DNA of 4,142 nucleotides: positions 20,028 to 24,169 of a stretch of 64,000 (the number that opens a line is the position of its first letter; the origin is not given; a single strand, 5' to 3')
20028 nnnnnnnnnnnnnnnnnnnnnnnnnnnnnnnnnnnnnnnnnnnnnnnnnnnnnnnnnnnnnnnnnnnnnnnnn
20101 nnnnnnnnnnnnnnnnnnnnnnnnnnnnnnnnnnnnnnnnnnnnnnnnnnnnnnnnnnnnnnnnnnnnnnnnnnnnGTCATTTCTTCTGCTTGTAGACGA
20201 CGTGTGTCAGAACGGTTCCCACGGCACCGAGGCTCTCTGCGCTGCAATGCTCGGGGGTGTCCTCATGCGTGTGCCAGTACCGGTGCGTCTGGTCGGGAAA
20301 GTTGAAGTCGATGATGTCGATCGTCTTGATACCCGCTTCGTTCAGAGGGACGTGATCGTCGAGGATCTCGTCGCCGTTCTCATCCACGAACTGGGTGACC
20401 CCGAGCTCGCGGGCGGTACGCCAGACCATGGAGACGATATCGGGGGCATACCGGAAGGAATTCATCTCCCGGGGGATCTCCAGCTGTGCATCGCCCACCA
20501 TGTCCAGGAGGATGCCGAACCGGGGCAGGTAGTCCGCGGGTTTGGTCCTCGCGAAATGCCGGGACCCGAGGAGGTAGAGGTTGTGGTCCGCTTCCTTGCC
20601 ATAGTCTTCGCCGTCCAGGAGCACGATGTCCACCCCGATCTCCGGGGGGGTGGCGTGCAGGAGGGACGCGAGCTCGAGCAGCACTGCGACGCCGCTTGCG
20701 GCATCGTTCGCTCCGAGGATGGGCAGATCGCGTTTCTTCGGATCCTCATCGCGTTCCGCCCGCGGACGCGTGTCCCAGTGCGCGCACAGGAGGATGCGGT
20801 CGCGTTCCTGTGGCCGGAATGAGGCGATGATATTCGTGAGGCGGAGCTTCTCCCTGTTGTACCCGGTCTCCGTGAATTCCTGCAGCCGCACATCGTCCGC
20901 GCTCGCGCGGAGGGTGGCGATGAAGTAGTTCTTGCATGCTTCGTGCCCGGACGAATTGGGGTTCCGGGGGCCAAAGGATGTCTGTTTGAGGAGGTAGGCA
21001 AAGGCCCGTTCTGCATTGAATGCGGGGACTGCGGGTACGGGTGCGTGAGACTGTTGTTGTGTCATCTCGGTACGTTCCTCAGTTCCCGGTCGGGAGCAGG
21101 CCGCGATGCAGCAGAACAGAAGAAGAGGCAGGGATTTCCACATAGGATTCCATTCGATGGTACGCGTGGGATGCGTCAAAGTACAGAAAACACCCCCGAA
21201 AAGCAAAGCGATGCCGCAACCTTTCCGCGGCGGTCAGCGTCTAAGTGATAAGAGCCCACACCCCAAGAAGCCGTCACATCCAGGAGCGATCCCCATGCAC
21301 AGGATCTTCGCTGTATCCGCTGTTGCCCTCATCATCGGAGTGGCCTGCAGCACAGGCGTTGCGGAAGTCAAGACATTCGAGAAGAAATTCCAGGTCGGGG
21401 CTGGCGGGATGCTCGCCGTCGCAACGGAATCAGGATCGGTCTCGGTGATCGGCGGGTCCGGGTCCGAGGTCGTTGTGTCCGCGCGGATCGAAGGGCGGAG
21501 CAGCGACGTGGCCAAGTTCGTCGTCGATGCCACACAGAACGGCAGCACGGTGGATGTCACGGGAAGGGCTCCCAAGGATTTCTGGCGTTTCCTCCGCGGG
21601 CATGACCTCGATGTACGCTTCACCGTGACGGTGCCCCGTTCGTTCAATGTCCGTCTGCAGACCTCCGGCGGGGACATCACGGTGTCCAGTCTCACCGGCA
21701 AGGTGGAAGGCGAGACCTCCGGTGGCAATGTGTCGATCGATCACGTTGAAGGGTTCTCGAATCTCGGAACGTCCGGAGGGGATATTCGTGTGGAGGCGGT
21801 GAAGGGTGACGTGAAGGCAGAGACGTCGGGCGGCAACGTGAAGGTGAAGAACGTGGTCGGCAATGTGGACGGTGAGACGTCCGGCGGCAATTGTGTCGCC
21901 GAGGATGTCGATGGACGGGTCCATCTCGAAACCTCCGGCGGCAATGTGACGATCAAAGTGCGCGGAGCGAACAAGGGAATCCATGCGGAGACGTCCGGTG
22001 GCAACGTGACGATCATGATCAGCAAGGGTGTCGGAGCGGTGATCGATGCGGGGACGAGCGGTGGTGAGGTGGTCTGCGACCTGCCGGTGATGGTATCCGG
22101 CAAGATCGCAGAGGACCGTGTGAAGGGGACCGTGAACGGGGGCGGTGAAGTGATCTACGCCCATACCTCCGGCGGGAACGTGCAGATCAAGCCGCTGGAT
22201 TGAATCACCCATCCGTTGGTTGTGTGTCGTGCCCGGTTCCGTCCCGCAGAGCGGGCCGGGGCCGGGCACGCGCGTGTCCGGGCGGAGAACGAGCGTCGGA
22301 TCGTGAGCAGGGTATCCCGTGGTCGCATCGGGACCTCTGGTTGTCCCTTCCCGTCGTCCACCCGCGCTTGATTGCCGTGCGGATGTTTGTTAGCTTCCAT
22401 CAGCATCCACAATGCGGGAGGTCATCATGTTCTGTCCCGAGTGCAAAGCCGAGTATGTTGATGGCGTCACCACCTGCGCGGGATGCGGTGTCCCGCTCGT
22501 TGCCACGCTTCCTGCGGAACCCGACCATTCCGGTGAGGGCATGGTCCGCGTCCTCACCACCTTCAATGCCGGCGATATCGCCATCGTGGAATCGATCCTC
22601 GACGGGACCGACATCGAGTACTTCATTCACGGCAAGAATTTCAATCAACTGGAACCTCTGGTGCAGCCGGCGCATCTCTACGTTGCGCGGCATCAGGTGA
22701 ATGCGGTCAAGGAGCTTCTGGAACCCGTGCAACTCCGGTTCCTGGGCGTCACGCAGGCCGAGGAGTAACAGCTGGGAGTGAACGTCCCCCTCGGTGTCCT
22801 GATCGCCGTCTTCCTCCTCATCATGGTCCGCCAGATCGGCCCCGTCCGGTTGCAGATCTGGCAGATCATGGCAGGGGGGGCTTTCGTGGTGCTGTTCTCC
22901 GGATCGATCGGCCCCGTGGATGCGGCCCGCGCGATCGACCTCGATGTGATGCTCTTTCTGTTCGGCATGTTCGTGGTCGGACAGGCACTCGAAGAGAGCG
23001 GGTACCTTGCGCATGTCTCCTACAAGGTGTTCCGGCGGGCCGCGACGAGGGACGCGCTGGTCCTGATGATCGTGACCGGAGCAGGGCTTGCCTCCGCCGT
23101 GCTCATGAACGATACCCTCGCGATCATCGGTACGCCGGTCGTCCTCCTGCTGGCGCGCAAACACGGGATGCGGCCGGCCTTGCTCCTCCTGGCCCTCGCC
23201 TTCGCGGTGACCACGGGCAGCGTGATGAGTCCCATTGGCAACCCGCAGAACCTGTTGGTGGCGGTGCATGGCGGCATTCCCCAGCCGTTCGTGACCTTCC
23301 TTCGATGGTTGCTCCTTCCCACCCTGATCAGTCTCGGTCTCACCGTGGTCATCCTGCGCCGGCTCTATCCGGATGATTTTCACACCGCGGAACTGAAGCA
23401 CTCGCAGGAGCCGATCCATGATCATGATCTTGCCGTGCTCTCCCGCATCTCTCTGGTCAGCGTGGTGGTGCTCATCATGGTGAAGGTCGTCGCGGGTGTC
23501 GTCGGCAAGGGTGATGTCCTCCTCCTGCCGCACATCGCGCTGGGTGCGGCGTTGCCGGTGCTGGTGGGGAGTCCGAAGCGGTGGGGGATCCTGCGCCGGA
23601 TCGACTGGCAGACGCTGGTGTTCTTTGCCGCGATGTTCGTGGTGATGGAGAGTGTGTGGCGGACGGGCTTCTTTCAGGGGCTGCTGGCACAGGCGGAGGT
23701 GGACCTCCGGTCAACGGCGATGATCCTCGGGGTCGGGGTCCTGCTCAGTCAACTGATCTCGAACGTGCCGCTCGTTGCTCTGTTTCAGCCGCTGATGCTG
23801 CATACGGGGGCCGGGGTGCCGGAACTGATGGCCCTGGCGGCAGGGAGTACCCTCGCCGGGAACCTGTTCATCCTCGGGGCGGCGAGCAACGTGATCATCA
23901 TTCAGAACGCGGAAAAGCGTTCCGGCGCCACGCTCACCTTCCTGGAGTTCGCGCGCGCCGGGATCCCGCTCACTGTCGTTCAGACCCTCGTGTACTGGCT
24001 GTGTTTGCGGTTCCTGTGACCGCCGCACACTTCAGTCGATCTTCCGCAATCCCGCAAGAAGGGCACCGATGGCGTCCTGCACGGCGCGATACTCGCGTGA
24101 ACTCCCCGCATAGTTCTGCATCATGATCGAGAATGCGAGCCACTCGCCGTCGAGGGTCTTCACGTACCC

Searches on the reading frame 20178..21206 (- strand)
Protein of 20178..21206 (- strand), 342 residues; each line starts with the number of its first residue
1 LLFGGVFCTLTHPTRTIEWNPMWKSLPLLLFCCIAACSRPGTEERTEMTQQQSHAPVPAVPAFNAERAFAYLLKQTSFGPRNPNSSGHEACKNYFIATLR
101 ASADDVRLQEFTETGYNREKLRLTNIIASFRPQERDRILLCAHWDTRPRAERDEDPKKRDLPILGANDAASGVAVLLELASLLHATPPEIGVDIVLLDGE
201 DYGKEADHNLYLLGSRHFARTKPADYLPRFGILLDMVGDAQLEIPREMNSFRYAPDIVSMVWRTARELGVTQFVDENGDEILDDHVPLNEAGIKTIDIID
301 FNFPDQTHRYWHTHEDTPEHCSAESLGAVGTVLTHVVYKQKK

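Call 39: search_protein_families(library=pfam, proteins=[window:20178-21206:-], max_evalue=0.001)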
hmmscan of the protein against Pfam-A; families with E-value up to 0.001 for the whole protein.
window:20178-21206:- (342 aa): 1 family
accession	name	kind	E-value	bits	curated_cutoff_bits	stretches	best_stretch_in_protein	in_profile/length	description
PF04389.22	Peptidase_M28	-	1.5e-33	116.6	21.3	1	125-336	1-192/193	Peptidase family M28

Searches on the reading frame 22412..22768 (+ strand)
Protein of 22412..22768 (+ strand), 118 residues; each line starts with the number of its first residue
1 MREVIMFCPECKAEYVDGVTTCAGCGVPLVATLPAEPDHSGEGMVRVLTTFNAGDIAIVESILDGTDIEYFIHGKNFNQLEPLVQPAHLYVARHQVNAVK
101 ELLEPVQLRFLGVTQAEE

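Call 39: search_protein_families(library=pfam, proteins=[window:22412-22768:+], max_evalue=0.001)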
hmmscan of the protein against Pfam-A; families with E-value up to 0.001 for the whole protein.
window:22412-22768:+ (118 aa): 0 families

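Call 61: search_protein_families(library=ncbifam, proteins=[window:22412-22768:+], max_evalue=0.001)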
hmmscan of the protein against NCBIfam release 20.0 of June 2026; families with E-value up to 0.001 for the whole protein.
window:22412-22768:+ (118 aa): 1 family
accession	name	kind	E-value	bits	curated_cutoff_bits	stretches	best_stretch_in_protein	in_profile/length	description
NF049953.1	ribbon_DG_selen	exception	1.2e-06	28.6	130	1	5-31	5-31/172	zinc ribbon-containing (seleno)protein DG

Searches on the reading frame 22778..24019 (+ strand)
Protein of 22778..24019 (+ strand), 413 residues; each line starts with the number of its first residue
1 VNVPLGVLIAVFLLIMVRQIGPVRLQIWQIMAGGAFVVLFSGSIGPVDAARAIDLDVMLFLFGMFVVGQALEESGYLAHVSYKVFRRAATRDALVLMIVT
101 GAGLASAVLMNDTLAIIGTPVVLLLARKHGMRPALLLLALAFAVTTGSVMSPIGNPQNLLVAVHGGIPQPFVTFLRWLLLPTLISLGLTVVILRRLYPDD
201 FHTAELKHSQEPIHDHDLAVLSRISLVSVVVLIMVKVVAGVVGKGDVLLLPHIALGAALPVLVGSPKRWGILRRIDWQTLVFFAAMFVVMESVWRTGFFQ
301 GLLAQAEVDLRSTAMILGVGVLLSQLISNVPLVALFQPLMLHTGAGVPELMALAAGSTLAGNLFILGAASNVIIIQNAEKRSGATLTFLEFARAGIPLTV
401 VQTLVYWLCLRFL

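Call 39: search_protein_families(library=pfam, proteins=[window:22778-24019:+], max_evalue=0.001)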
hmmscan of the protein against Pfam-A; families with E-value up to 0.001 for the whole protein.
window:22778-24019:+ (413 aa): 2 families
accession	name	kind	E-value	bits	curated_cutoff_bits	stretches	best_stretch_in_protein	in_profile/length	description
PF03600.22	CitMHS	-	2.1e-52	178.7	31.9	1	19-355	8-335/336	Citrate transporter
PF00939.25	Na_sulph_symp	-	0.0001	21.9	27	1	353-410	180-237/472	Sodium:sulfate symporter transmembrane region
